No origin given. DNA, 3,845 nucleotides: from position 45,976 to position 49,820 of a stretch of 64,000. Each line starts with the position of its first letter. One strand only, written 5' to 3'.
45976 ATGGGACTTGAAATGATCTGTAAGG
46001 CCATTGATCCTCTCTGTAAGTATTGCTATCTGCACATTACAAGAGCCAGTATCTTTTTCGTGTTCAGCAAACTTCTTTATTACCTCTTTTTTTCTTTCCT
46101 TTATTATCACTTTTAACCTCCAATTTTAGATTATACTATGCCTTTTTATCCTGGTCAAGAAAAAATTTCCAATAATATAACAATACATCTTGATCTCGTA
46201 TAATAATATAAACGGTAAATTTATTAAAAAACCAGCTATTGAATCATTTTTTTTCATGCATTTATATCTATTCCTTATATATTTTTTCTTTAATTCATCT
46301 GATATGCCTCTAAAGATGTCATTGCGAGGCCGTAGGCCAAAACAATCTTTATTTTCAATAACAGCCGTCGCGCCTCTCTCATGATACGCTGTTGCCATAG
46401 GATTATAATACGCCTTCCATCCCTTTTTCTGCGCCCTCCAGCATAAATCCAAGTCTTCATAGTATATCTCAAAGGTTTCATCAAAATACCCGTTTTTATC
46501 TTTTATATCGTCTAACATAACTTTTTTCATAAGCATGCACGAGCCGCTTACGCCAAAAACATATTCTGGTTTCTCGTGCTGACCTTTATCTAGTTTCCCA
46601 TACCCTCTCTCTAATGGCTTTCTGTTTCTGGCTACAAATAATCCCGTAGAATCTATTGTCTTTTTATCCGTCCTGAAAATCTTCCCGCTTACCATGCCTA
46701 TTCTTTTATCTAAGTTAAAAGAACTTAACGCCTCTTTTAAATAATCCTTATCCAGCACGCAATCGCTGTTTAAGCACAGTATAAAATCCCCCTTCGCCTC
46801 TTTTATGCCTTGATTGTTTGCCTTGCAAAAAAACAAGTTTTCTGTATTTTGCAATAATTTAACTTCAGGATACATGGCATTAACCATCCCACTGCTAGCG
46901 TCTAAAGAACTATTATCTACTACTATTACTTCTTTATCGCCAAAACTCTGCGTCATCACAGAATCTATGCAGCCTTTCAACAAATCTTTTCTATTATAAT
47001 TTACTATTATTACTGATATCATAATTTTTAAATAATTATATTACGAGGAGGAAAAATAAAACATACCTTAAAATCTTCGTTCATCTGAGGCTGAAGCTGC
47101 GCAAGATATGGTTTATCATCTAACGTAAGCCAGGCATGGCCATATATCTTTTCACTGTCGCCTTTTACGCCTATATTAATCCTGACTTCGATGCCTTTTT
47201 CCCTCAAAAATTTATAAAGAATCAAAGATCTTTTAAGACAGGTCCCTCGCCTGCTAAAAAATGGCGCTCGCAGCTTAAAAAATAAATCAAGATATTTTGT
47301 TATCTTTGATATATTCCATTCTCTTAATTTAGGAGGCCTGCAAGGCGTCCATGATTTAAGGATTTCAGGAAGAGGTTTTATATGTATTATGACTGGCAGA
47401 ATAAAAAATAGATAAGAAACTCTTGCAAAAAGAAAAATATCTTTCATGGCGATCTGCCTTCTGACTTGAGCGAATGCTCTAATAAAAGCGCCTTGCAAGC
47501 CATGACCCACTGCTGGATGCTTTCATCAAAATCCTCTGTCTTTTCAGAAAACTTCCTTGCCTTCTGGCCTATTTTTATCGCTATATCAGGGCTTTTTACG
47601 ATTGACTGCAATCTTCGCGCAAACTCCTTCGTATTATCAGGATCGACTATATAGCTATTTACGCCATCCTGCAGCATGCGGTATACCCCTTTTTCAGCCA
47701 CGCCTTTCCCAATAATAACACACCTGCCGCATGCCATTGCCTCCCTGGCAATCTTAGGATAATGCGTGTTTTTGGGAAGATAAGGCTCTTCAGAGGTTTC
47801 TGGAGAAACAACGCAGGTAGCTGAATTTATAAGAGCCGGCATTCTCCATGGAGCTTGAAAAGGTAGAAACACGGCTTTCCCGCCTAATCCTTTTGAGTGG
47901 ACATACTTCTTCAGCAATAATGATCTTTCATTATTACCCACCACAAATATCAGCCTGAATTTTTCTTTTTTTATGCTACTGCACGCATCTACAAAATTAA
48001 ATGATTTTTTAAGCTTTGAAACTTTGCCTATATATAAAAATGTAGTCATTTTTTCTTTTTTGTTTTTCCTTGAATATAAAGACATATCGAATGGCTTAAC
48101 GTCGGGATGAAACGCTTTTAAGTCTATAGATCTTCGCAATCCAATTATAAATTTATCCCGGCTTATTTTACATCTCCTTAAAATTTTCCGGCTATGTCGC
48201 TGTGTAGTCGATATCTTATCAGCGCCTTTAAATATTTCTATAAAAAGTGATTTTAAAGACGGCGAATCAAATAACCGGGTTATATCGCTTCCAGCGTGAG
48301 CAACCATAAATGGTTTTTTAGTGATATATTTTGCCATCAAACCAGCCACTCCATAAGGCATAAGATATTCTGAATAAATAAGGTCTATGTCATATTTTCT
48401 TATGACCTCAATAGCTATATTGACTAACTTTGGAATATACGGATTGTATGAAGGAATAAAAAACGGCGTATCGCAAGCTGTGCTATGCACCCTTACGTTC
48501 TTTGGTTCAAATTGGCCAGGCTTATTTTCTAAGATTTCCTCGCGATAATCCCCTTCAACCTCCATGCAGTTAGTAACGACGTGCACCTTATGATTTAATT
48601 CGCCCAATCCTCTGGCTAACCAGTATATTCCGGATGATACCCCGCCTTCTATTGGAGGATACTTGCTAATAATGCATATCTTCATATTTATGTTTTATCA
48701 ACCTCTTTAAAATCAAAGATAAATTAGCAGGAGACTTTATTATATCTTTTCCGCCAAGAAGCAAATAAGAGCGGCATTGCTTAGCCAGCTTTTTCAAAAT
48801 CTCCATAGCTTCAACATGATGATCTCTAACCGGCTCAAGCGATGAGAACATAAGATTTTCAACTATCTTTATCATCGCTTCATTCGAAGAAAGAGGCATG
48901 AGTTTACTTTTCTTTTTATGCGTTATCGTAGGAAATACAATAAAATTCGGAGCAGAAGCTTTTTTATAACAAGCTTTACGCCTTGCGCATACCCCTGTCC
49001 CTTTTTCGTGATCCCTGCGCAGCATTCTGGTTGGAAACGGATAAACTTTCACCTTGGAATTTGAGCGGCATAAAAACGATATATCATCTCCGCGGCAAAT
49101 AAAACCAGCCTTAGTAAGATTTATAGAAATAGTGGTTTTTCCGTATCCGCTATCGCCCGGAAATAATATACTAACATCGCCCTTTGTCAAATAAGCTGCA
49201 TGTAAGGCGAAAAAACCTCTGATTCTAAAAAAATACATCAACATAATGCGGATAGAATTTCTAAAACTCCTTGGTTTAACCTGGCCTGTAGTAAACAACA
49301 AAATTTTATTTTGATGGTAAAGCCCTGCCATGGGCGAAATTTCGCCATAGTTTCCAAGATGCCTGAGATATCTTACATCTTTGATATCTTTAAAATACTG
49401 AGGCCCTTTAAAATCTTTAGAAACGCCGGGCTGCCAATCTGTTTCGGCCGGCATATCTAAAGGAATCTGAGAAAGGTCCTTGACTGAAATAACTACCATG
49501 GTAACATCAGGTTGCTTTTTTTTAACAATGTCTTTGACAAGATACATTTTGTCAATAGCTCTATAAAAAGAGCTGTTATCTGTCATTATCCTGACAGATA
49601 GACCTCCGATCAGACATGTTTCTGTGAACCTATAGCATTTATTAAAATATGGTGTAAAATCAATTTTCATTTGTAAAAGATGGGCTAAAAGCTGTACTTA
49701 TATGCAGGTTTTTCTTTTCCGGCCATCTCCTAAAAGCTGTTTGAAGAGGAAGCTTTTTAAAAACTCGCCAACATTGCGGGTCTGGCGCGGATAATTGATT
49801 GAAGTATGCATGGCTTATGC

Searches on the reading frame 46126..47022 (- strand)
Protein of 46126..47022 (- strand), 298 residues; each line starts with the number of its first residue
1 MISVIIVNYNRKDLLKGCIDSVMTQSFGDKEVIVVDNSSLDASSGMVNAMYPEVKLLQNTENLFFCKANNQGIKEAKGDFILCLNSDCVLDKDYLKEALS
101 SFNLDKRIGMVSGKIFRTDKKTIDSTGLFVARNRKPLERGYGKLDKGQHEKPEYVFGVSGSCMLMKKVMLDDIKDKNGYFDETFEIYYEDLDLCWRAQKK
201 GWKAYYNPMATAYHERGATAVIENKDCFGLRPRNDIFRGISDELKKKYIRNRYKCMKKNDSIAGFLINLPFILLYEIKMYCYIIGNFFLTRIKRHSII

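Call 3: search_protein_families(library=pfam, proteins=[window:46126-47022:-], max_evalue=0.1)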
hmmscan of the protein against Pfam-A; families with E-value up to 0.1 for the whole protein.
window:46126-47022:- (298 aa): 6 families
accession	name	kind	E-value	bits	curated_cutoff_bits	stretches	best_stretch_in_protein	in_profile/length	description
PF00535.33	Glycos_transf_2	-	5.4e-27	95.2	23.3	1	3-173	1-167/168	Glycosyl transferase family 2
PF13641.12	Glyco_tranf_2_3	-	8.6e-22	78.7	27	1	2-219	3-216/230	Glycosyltransferase like family 2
PF13632.12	Glyco_trans_2_3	-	7.8e-08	32.8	27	1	80-216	1-124/198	Glycosyl transferase family group 2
PF10111.15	Glyco_tranf_2_2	-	0.00015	21.8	27.3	1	23-107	20-114/276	Glycosyltransferase like family 2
PF13506.12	Glyco_transf_21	-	0.00026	21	21.7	1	69-175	22-119/174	Glycosyl transferase family 21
PF13712.12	Glyco_tranf_2_5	-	0.001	19.3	27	1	62-211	38-184/210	Glycosyltransferase like family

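Call 4: search_protein_families(library=ncbifam, proteins=[window:46126-47022:-], max_evalue=0.1)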
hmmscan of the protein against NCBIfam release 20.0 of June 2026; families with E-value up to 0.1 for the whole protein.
window:46126-47022:- (298 aa): 26 families (the best 25 are shown)
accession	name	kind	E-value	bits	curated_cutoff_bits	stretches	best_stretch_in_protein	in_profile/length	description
NF041875.1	EPS_EpsD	equivalog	2.7e-22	79.6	370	1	2-219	1-211/325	exopolysaccharide biosynthesis glycosyltransferase EpsD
TIGR03937.1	PgaC_IcaA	equivalog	7.9e-22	77.8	422.3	1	1-213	46-249/407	poly-beta-1,6-N-acetyl-D-glucosamine synthase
TIGR03965.1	mycofact_glyco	equivalog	7.4e-20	71.2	280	1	2-216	76-282/467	mycofactocin biosynthesis glycosyltransferase MftF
NF038299.1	EPS_HpsN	equivalog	4.4e-19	68.6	425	1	1-214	2-220/317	hormogonium polysaccharide biosynthesis glycosyltransferase HpsN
TIGR03111.1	glyc2_xrt_Gpos1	hypoth_equivalog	3.7e-14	52.4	363.95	1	2-126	51-179/439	TIGR03111 family XrtG-associated glycosyltransferase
NF050050.1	ProtGlycPglI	equivalog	1.1e-13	51.2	500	1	2-99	4-105/306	GalNAc(5)-diNAcBac-PP-undecaprenol beta-1,3-glucosyltransferase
NF007482.0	PRK10073.1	equivalog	9.9e-12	44.5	423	1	2-94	8-102/334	glycosyltransferase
NF047683.1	TeichurnBiosyTuaG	equivalog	3.5e-11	43.2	400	1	2-100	8-109/252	teichuronic acid biosynthesis protein TuaG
TIGR01556.1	rhamnosyltran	subfamily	8.2e-11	41.6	200.55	1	15-221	10-207/281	rhamnosyltransferase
NF038302.1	EPS_HpsE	equivalog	1.4e-10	40.7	300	1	2-215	3-223/307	hormogonium polysaccharide biosynthesis glycosyltransferase HpsE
NF053739.1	GlytfEpsEBac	equivalog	4.6e-10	38.9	450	1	2-205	3-193/265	glycosyltransferase EpsE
TIGR04283.1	glyco_like_mftF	equivalog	3.6e-09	36.6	182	1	2-110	1-106/221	TIGR04283 family arsenosugar biosynthesis glycosyltransferase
NF041394.1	GtaseAglG_Halo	equivalog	3.8e-09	36.3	440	1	2-115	3-119/304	glucosyl-dolichyl phosphate glucuronosyltransferase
TIGR04242.1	nodulat_NodC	equivalog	2.4e-08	33.3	550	1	2-121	50-174/395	chitooligosaccharide synthase NodC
TIGR04017.1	WcaA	equivalog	5.3e-08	32.8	495.75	1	1-102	6-106/279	colanic acid biosynthesis glycosyltransferase WcaA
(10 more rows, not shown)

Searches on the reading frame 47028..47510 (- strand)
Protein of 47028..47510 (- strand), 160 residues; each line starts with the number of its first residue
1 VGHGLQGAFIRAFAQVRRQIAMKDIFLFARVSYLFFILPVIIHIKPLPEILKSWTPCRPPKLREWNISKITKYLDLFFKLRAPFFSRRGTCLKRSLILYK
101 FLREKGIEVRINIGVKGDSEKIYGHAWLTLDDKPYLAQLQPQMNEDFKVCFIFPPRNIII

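Call 3: search_protein_families(library=pfam, proteins=[window:47028-47510:-], max_evalue=0.1)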
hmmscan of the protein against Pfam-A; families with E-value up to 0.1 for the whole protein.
window:47028-47510:- (160 aa): 3 families
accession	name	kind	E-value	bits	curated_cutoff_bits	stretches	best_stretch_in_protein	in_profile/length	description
PF13471.12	Transglut_core3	-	9.4e-12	45.3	26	1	82-150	49-115/117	Transglutaminase-like superfamily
PF01841.26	Transglut_core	-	0.0034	18.1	23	1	84-128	47-94/108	Transglutaminase-like superfamily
PF10624.15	TraS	-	0.079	13.1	27.4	0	6-47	39-79/157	Plasmid conjugative transfer entry exclusion protein TraS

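Call 4: search_protein_families(library=ncbifam, proteins=[window:47028-47510:-], max_evalue=0.1)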
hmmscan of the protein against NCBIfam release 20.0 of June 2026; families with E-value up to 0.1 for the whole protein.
window:47028-47510:- (160 aa): 2 families
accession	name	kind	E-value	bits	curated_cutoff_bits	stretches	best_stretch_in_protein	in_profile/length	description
NF033537.1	lasso_biosyn_B2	equivalog_domain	1.3e-11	45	33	1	44-141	21-122/132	lasso peptide biosynthesis B2 protein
NF038001.1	HYExAFE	subfamily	0.086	12.7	60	0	118-153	66-101/166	HYExAFE family protein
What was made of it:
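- On Lasso peptide B1 chaperone (NCBIfam NF033536 / NF033530): The ORF at 47028..47510 matches lasso_biosyn_B2 at 45 bits (cut-off 33) (call 4).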

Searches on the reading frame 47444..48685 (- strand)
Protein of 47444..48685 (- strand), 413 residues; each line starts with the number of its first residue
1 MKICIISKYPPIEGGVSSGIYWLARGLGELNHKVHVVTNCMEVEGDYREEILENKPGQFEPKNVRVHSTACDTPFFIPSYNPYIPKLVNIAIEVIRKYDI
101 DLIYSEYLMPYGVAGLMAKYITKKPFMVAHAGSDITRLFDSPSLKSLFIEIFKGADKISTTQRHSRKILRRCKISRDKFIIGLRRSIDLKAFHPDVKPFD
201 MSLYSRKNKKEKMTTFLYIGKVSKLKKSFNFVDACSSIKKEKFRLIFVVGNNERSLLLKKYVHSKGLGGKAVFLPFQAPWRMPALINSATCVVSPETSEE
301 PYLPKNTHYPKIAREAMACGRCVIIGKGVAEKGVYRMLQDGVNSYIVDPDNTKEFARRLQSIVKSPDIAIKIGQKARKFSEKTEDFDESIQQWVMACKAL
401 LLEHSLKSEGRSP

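Call 3: search_protein_families(library=pfam, proteins=[window:47444-48685:-], max_evalue=0.1)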
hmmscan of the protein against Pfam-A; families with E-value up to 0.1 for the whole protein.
window:47444-48685:- (413 aa): 6 families
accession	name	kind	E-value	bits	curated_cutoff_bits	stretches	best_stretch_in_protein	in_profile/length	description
PF00534.26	Glycos_transf_1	-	1.2e-18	67.7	26.4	1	207-378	9-171/172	Glycosyl transferases group 1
PF13692.12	Glyco_trans_1_4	-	5.1e-14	53.2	27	1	215-363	3-140/142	Glycosyl transferases group 1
PF13439.12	Glyco_transf_4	-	2e-11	44.7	28.5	1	14-178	2-158/170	Glycosyltransferase Family 4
PF13579.12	Glyco_trans_4_4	-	4.7e-07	30.7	29.7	1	14-178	1-151/158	Glycosyl transferase 4-like domain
PF13477.12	Glyco_trans_4_2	-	0.00013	22.5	23.4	1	92-158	67-135/139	Glycosyl transferase 4-like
PF13524.12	Glyco_trans_1_2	-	0.00018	22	25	1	277-393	35-142/144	Glycosyl transferase-like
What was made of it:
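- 47444..48685 (-): GT4 glycosyltransferase within the operon. Call 3.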

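Call 4: search_protein_families(library=ncbifam, proteins=[window:47444-48685:-], max_evalue=0.1)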
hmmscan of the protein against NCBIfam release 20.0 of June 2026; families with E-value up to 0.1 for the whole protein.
window:47444-48685:- (413 aa): 16 families
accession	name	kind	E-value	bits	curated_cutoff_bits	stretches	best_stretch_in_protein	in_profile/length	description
TIGR03999.1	thiol_BshA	equivalog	2.7e-16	59.5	273.7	1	23-393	21-366/375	N-acetyl-alpha-D-glucosaminyl L-malate synthase BshA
TIGR03088.1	stp2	hypoth_equivalog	3.1e-11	42.9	409.05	1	173-392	156-365/374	TIGR03088 family PEP-CTERM/XrtA system glycosyltransferase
NF047684.1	TeichurnBiosyTuaC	equivalog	2.6e-08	33.2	550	1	97-257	106-262/391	teichuronic acid biosynthesis protein TuaC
NF041876.1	EPS_EpsE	equivalog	3.8e-08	33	400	1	315-379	314-375/389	exopolysaccharide biosynthesis GT4 family glycosyltransferase EpsE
NF007640.0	PRK10307.1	subfamily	9.1e-08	31.4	276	1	152-397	169-404/411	WcaI family glycosyltransferase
TIGR02149.1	glgA_Coryne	subfamily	1.5e-07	30.9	302.4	1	76-382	60-372/391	glycogen synthase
TIGR03449.1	mycothiol_MshA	equivalog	3e-07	29.7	462.5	1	155-382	165-386/406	D-inositol-3-phosphate glycosyltransferase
TIGR04063.1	stp3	hypoth_equivalog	7.2e-06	25.1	442.05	1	152-398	155-393/397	TIGR04063 family PEP-CTERM/XrtA system glycosyltransferase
NF053787.1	GlcN_PG_synth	equivalog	2.4e-05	23.4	480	1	186-397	172-356/361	N-acetylglucosaminyl phosphatidylglycerol synthase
NF038295.1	EPS_HpsP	equivalog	6.3e-05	22.1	550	1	9-398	9-385/388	hormogonium polysaccharide biosynthesis glycosyltransferase HpsP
NF041010.1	glycosy_Agl16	equivalog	0.00043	19.2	575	1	208-381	174-333/352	glycosylation protein Agl16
NF007396.0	PRK09922.1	equivalog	0.0013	17.7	385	1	207-365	176-326/361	lipopolysaccharide 1,6-galactosyltransferase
NF038229.1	Glyco4_Geo_Pelo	equivalog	0.0042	16.1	400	1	121-384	77-320/338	GPMC system family 4 glycosyltransferase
NF053513.1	Gtran_IagA_BgsA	equivalog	0.015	14.3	460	0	141-243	92-191/333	LTA glycolipid anchor biosynthesis glycosyltransferase, IagA/BgsA family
NF053646.1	pMurD1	equivalog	0.039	12.6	610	1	321-380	2-65/465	pseudomurein biosynthesis peptide ligase pMurD1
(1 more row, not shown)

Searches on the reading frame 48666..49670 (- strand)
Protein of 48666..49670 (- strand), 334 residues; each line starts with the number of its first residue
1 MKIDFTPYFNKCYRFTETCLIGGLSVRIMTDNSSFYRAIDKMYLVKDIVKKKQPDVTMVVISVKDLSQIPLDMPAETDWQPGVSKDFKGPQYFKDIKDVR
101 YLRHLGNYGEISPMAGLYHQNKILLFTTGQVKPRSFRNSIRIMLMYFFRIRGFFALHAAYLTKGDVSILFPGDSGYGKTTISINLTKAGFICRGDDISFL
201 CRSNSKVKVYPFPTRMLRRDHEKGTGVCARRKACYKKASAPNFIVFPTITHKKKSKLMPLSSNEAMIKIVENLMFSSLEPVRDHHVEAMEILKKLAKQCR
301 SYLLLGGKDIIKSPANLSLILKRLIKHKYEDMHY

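Call 3: search_protein_families(library=pfam, proteins=[window:48666-49670:-], max_evalue=0.1)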
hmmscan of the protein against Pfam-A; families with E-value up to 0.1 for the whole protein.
window:48666-49670:- (334 aa): 2 families
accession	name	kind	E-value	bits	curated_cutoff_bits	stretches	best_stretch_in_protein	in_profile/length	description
PF01293.25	PEPCK_ATP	-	0.0025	17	26.5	1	137-185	180-230/465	Phosphoenolpyruvate carboxykinase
PF07475.17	Hpr_kinase_C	-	0.036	14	33.3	1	156-204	9-57/171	HPr Serine kinase C-terminal domain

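Call 4: search_protein_families(library=ncbifam, proteins=[window:48666-49670:-], max_evalue=0.1)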
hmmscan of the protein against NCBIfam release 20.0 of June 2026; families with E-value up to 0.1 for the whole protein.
window:48666-49670:- (334 aa): 10 families
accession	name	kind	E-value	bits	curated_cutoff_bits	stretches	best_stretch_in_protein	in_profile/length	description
TIGR04352.1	HprK_rel_A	equivalog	1.7e-10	40.5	200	2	151-207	94-150/280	HprK-related kinase A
TIGR04249.1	SCM_chp_ScmC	equivalog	3.4e-05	23.3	125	1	150-214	122-186/292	SynChlorMet cassette protein ScmC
TIGR00224.1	pckA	equivalog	0.0027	16.6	590.05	1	135-185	198-249/532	phosphoenolpyruvate carboxykinase (ATP)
TIGR04355.1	HprK_rel_B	hypoth_equivalog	0.0063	15.7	200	1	21-190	23-181/351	HprK-related kinase B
NF006820.0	PRK09344.1-2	subfamily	0.017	13.7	636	1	136-186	196-247/529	phosphoenolpyruvate carboxykinase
NF006821.0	PRK09344.1-3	subfamily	0.024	13.3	369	1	142-200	190-261/525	phosphoenolpyruvate carboxykinase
NF003883.0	PRK05428.2-1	equivalog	0.051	13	252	1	156-206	18-68/189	HPr kinase/phosphorylase-related protein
TIGR00679.1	hpr-ser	equivalog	0.063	12.5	240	0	136-203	116-181/300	HPr(Ser) kinase/phosphatase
NF003373.0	PRK04447.1-6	equivalog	0.068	12.2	459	0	5-51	21-68/367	hypothetical protein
NF006819.0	PRK09344.1-1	subfamily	0.076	11.8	745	0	140-185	213-259/538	phosphoenolpyruvate carboxykinase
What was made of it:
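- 48666..49670 (-): HprK-like (ScmC-like) P-loop kinase. Weak hits to HprK_rel_A, ScmC and Hpr_kinase_C (calls 3, 4).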
